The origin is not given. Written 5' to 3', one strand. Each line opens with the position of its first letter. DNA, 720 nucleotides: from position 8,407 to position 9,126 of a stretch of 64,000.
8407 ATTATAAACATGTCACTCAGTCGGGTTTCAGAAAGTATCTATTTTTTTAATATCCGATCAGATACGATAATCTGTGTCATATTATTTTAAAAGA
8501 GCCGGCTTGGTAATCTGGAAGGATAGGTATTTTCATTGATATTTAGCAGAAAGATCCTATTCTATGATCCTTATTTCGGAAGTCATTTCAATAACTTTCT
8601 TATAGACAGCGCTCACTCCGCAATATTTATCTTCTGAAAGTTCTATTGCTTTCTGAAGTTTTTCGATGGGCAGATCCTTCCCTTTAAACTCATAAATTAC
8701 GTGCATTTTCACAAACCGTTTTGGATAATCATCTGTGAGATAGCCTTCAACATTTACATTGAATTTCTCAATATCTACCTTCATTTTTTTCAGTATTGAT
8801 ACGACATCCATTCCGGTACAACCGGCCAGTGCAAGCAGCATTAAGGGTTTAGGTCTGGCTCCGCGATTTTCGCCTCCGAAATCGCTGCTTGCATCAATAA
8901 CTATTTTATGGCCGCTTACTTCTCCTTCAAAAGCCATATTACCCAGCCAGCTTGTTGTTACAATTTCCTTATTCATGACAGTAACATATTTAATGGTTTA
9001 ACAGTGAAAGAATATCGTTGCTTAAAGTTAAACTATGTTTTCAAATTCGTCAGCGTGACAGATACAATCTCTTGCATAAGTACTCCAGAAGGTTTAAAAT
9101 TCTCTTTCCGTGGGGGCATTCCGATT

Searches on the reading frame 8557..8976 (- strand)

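Call 7: search_protein_families(library=pfam, proteins=[window:8557-8976:-], max_evalue=0.01)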
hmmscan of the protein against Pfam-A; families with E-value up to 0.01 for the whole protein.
window:8557-8976:- (139 aa): 1 family
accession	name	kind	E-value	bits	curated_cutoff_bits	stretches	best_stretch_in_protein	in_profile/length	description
PF02566.24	OsmC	-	5.4e-17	62.5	27.5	1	35-132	1-98/100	OsmC-like protein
